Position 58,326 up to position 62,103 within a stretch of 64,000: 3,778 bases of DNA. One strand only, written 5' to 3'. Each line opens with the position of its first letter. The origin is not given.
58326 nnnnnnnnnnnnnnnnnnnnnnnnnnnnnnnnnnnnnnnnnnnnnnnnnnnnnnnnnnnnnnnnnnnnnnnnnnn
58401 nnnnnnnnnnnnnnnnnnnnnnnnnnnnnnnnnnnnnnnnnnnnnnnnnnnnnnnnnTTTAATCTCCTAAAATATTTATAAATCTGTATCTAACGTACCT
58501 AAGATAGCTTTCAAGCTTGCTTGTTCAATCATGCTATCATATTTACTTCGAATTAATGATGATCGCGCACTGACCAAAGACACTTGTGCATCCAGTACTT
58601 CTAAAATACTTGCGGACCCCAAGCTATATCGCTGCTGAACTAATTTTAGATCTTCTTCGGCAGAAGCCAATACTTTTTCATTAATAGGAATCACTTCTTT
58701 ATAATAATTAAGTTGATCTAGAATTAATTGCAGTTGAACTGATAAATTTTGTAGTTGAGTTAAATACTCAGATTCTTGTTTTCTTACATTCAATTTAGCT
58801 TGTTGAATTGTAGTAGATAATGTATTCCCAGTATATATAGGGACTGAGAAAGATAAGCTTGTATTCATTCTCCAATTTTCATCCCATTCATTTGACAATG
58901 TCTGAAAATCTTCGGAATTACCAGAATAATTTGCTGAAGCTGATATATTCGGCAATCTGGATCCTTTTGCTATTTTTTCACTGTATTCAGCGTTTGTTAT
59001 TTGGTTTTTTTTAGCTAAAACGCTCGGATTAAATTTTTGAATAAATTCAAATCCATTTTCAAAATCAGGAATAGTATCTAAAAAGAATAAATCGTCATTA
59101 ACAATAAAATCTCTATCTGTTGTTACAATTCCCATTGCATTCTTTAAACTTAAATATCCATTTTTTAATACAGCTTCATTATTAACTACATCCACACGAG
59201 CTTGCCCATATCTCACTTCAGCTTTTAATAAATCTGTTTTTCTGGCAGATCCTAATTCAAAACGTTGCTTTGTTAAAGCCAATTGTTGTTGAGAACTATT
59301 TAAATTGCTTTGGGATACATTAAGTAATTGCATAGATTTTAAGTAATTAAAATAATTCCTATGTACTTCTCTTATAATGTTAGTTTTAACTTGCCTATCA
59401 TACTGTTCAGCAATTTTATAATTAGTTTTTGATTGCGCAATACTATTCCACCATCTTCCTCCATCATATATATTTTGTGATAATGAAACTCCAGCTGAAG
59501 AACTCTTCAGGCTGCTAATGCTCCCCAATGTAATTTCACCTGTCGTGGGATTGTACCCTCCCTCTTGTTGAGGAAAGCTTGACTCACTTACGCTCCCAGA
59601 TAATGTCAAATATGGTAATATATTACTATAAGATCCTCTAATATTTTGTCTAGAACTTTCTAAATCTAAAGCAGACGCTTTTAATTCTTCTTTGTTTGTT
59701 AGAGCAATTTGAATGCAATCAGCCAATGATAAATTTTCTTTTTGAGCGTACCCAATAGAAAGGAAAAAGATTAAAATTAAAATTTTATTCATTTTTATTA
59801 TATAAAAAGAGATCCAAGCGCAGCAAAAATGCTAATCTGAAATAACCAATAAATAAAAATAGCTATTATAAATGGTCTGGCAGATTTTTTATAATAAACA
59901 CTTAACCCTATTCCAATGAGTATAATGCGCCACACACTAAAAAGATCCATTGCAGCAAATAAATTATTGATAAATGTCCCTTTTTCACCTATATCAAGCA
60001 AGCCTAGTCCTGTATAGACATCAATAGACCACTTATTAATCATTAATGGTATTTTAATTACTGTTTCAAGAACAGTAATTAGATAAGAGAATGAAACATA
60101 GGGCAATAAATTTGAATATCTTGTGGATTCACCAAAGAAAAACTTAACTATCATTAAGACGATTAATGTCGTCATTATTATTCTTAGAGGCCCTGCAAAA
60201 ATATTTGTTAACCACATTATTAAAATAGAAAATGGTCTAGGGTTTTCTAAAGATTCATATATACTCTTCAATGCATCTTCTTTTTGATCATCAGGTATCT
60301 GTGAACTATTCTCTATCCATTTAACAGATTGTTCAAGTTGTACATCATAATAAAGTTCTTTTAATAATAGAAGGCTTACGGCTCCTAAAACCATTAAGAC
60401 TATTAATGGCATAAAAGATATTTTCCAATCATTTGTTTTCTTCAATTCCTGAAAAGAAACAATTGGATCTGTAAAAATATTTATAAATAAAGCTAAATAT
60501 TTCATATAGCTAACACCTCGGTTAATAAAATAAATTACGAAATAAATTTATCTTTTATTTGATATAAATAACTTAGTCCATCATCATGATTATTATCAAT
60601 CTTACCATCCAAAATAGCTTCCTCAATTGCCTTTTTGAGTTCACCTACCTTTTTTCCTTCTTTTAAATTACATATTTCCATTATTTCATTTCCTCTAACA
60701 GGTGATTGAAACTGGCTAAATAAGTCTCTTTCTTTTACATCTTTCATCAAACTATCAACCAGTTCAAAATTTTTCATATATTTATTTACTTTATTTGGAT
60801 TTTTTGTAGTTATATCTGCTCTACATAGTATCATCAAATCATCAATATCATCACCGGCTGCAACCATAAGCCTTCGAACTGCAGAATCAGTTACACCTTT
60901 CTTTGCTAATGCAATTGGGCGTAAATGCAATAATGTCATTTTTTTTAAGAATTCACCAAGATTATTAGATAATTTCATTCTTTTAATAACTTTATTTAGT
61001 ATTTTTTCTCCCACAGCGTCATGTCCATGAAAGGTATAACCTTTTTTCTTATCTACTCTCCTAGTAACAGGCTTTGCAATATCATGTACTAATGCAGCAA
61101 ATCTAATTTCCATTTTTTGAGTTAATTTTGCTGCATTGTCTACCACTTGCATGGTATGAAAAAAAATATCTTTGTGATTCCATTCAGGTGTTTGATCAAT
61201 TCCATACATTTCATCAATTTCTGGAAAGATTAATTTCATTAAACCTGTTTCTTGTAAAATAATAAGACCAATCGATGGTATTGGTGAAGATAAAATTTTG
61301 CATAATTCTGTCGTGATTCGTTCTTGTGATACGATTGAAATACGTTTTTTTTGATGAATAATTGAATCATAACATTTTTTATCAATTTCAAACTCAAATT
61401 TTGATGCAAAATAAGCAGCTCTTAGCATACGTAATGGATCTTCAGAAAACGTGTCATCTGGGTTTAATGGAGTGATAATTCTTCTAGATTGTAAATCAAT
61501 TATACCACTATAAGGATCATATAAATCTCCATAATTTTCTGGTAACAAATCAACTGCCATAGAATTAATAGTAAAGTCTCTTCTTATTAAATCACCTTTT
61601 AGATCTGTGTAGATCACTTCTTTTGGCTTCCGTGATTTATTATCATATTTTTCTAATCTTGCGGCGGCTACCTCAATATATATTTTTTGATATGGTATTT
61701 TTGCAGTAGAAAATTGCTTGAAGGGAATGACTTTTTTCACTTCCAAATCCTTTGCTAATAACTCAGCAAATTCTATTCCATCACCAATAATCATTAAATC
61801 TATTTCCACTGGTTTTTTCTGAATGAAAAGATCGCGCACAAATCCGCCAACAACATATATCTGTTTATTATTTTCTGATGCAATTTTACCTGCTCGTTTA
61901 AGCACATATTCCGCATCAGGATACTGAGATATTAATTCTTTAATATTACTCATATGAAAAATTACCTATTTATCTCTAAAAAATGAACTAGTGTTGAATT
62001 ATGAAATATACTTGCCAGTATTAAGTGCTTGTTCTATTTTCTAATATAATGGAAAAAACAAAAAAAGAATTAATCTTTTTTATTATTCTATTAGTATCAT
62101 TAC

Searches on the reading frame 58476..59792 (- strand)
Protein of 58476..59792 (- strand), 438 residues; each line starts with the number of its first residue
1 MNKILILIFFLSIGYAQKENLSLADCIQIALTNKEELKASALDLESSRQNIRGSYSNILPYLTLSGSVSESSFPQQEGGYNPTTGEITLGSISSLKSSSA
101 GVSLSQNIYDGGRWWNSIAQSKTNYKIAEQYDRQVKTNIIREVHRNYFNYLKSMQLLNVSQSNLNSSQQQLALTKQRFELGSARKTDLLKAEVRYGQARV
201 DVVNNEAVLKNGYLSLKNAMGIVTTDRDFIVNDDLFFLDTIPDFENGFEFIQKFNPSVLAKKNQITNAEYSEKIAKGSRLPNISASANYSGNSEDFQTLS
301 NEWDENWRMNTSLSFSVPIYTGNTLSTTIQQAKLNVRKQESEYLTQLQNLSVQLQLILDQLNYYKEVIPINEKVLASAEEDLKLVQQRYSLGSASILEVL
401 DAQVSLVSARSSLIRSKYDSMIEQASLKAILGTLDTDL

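Call 76: search_protein_families(library=pfam, proteins=[window:58476-59792:-], max_evalue=0.00001)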
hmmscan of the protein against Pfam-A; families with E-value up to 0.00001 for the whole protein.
window:58476-59792:- (438 aa): 1 family
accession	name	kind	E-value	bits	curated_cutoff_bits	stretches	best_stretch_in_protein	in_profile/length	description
PF02321.23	OEP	-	8.3e-68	228.3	22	2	23-221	1-187/187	Outer membrane efflux protein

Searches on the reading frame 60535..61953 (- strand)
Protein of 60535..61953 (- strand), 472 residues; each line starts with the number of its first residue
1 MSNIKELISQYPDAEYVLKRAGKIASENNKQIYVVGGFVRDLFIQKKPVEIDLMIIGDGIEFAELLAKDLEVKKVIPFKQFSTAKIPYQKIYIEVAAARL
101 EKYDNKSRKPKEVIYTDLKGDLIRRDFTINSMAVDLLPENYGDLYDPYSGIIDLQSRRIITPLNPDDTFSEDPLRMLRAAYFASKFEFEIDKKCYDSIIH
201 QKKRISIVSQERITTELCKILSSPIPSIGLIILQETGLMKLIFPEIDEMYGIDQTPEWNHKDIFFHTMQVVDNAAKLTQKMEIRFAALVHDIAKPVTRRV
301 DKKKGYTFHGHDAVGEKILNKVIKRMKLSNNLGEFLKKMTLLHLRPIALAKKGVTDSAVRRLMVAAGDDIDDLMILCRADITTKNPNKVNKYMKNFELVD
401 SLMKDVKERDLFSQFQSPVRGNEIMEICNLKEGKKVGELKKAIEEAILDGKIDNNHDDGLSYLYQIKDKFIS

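Call 76: search_protein_families(library=pfam, proteins=[window:60535-61953:-], max_evalue=0.00001)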
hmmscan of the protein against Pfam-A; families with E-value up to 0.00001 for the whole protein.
window:60535-61953:- (472 aa): 3 families
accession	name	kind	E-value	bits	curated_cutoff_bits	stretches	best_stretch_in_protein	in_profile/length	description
PF01743.26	PolyA_pol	-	3.4e-28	98.9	23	1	32-159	1-125/126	Poly A polymerase head domain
PF12627.12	PolyA_pol_RNAbd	-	5.7e-16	58.5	22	1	188-248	2-62/64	Probable RNA and SrmB- binding site of polymerase A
PF01966.28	HD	-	2.7e-11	44.2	22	1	264-382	2-113/116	HD domain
